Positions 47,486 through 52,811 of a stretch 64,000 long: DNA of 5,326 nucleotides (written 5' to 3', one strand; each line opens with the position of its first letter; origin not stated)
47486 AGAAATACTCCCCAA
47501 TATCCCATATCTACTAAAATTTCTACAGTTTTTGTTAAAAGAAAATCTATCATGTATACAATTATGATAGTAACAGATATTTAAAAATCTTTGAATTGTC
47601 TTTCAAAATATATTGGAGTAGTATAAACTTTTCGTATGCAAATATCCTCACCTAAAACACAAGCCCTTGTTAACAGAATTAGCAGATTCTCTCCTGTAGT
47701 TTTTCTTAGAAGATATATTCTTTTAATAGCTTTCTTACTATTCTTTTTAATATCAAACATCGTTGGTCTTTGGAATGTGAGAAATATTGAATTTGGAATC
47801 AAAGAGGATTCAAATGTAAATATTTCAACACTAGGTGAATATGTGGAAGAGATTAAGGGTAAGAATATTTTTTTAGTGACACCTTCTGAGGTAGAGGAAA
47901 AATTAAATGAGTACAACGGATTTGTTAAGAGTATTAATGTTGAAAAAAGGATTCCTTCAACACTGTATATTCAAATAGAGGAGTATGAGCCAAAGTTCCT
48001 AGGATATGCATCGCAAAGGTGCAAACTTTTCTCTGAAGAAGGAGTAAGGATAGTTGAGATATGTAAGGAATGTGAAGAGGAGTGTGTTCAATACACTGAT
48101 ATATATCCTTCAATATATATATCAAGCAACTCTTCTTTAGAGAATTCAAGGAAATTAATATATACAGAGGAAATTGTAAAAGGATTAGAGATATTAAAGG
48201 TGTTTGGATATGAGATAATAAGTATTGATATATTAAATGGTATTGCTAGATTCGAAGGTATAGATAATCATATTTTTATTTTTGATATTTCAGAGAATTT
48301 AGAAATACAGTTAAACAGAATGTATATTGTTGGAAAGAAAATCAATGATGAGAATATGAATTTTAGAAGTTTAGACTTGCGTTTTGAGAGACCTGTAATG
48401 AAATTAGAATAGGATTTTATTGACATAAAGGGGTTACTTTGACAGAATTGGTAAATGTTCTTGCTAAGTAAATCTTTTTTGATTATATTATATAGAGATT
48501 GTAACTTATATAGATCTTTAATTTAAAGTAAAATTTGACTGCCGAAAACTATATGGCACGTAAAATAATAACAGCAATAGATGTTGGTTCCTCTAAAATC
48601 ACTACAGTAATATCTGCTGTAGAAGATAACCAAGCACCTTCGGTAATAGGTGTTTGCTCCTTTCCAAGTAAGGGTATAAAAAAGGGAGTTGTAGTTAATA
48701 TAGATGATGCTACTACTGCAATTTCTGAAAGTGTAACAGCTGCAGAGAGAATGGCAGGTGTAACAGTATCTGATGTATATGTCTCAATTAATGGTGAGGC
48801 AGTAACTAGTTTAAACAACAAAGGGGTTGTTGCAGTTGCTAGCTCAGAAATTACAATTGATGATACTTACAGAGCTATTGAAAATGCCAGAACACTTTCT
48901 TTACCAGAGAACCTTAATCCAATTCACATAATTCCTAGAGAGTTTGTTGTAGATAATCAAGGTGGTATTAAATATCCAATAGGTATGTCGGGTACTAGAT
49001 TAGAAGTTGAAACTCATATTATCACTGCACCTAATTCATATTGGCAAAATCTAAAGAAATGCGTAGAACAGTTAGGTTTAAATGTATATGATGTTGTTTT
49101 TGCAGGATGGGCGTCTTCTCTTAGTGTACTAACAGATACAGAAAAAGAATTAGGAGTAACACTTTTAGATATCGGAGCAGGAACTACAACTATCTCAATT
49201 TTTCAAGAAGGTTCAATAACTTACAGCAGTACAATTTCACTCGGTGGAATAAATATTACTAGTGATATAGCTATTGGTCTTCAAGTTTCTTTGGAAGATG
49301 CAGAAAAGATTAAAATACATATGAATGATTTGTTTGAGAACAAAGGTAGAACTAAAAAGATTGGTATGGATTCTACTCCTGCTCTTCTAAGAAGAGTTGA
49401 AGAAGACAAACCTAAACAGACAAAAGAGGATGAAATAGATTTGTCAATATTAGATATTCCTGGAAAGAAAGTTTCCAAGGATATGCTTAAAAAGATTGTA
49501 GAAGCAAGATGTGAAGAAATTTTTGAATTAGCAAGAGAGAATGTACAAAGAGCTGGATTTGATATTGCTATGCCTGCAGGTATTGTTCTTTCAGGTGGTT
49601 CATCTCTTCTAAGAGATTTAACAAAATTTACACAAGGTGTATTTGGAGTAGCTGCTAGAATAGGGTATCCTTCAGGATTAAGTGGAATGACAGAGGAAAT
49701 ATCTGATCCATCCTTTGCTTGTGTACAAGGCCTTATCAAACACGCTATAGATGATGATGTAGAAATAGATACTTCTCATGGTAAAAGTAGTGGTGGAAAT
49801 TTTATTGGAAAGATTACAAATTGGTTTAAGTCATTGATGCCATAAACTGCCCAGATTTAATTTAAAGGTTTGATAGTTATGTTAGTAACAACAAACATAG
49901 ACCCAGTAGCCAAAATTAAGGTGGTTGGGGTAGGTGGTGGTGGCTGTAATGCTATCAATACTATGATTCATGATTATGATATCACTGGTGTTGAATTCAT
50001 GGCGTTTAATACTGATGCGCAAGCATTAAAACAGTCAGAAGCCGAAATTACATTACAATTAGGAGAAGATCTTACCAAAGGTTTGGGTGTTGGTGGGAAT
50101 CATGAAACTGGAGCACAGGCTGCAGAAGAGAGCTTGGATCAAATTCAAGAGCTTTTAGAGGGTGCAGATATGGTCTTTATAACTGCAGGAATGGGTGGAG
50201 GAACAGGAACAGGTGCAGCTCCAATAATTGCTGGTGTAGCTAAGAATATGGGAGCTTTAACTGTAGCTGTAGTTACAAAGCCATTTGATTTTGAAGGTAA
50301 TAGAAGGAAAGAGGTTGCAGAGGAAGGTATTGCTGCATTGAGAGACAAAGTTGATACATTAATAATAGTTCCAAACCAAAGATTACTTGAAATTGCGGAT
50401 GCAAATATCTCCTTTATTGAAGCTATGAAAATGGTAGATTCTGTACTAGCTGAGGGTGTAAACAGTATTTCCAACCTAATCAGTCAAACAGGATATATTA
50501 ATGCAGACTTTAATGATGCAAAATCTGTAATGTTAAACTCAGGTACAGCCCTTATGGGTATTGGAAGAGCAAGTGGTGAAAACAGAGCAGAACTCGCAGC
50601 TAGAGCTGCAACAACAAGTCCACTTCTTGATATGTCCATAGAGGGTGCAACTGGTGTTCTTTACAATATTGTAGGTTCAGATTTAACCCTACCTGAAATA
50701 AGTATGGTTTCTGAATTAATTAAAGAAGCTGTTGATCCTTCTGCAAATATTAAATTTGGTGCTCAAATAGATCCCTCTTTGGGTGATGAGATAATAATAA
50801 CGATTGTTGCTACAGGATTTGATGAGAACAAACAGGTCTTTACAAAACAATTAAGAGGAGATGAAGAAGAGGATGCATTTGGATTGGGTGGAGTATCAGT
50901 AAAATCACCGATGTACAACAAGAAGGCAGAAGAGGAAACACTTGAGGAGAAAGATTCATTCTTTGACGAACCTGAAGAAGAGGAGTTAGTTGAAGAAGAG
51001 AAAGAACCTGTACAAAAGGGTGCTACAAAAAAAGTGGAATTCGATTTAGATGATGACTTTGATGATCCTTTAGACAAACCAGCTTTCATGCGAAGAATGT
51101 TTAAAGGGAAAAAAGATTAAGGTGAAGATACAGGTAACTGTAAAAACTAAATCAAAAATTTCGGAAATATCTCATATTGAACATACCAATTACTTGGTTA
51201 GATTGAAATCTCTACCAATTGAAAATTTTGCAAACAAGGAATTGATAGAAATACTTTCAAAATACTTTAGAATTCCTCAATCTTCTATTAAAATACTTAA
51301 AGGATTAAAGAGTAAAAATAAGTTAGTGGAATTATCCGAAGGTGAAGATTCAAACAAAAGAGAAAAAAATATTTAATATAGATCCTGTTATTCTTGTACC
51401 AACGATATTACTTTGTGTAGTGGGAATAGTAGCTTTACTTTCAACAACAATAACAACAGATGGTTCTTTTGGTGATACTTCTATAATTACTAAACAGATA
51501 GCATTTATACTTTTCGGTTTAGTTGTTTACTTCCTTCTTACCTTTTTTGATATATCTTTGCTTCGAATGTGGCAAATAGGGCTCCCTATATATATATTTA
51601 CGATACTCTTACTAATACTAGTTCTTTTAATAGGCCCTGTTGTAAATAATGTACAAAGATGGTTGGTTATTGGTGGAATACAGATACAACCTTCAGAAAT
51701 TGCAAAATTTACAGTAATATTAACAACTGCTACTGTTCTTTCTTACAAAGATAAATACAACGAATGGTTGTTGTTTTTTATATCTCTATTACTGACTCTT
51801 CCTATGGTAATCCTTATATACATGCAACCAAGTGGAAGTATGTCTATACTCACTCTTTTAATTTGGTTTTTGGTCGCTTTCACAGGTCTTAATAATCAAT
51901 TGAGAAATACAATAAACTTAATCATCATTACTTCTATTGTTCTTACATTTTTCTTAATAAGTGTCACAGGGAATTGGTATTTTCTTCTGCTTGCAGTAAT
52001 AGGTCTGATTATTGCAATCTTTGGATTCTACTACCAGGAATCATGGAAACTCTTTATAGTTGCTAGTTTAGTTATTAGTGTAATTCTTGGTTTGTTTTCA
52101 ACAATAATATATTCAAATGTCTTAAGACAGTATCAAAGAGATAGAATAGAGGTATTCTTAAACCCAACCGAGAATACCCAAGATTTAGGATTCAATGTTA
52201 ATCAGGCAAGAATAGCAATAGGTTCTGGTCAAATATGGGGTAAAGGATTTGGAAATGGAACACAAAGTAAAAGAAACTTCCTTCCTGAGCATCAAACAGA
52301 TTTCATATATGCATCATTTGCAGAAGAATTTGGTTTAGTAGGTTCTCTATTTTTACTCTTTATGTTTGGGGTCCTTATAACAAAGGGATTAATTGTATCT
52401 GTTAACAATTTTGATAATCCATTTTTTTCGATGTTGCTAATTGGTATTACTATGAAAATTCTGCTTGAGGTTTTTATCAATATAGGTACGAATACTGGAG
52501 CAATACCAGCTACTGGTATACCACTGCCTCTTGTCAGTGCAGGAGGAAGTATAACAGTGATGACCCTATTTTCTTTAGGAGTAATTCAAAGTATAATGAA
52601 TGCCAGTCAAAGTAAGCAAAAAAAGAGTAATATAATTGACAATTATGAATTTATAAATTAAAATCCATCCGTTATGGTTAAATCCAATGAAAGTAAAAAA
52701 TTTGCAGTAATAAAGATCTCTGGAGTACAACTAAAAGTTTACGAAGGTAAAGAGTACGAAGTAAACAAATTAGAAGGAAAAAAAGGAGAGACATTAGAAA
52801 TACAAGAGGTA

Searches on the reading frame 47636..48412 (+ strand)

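Call 9: search_protein_families(library=pfam, proteins=[window:47636-48412:+], max_evalue=0.001)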
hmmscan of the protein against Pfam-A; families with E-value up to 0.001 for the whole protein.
window:47636-48412:+ (258 aa): 1 family
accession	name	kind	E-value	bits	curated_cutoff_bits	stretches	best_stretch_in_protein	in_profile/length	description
PF08478.15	POTRA_1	-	6.2e-08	33.3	23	1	72-117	25-69/69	POTRA domain, FtsQ-type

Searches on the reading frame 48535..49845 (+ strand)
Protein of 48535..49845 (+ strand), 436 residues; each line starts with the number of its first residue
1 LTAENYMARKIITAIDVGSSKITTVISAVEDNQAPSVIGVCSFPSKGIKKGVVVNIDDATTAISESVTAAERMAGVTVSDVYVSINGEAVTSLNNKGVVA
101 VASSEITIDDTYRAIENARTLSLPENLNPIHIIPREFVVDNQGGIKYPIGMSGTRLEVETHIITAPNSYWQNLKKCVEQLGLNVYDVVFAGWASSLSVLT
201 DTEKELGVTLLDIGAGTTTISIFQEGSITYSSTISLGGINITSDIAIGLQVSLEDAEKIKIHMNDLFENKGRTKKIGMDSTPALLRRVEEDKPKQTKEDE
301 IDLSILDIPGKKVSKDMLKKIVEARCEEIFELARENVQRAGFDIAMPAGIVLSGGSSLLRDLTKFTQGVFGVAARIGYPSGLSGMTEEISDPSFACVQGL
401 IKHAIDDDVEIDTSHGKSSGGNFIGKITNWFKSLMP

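Call 9: search_protein_families(library=pfam, proteins=[window:48535-49845:+], max_evalue=0.001)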
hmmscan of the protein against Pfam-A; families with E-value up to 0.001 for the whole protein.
window:48535-49845:+ (436 aa): 5 families
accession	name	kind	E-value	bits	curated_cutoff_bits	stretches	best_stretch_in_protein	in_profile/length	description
PF14450.12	FtsA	-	4.5e-37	127.7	31.8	2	210-399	2-127/127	Cell division protein FtsA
PF02491.25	SHS2_FTSA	-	2.5e-25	89.1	25.4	1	87-164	1-79/79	SHS2 domain inserted in FTSA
PF11104.14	PilM_2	-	2.7e-09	36.9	27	1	195-263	169-237/340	Type IV pilus assembly protein PilM;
PF06723.19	MreB_Mbl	-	1.8e-08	34.1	27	1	196-376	135-303/327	MreB/Mbl protein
PF06277.17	EutA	-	0.00011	21.6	27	1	202-246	139-183/475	Ethanolamine utilisation protein EutA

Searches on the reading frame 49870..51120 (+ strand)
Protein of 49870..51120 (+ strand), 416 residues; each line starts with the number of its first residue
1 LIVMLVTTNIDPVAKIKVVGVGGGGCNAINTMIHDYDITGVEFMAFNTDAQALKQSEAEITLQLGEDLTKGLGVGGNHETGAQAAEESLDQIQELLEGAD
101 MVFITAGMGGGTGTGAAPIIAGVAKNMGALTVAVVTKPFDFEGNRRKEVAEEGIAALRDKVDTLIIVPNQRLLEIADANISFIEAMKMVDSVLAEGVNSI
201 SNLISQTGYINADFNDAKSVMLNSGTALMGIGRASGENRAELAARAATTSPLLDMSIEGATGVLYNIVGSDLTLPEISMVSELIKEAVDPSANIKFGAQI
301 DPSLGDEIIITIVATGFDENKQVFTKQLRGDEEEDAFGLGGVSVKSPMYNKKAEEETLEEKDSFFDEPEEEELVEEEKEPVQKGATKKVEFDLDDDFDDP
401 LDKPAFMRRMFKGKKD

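Call 9: search_protein_families(library=pfam, proteins=[window:49870-51120:+], max_evalue=0.001)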
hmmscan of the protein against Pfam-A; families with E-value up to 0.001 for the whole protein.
window:49870-51120:+ (416 aa): 2 families
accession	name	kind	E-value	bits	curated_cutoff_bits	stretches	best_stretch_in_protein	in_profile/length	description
PF00091.31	Tubulin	-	7.1e-52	176.9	33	1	15-176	1-189/190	Tubulin/FtsZ family, GTPase domain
PF12327.13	FtsZ_C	-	1.2e-30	106.1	27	1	225-318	1-95/95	FtsZ family, C-terminal domain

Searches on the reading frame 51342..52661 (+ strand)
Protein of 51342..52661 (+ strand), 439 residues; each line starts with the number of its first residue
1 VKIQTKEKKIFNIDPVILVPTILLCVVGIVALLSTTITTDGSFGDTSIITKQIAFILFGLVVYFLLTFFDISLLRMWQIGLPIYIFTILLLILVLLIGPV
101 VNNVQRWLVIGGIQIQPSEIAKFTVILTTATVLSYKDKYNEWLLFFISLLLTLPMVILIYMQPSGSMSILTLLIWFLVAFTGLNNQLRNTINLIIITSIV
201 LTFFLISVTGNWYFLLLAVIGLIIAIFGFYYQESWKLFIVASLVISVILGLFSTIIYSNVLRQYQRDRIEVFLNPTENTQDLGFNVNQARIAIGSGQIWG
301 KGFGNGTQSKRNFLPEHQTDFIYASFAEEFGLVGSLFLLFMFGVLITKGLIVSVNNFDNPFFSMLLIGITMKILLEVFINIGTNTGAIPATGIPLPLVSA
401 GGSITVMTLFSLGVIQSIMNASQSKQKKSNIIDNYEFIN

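Call 9: search_protein_families(library=pfam, proteins=[window:51342-52661:+], max_evalue=0.001)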
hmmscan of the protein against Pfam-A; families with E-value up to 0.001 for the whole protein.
window:51342-52661:+ (439 aa): 1 family
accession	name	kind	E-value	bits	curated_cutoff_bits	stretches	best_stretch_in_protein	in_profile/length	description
PF01098.24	FTSW_RODA_SPOVE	-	7.2e-77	259.2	26.4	2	220-421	160-353/356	Cell cycle protein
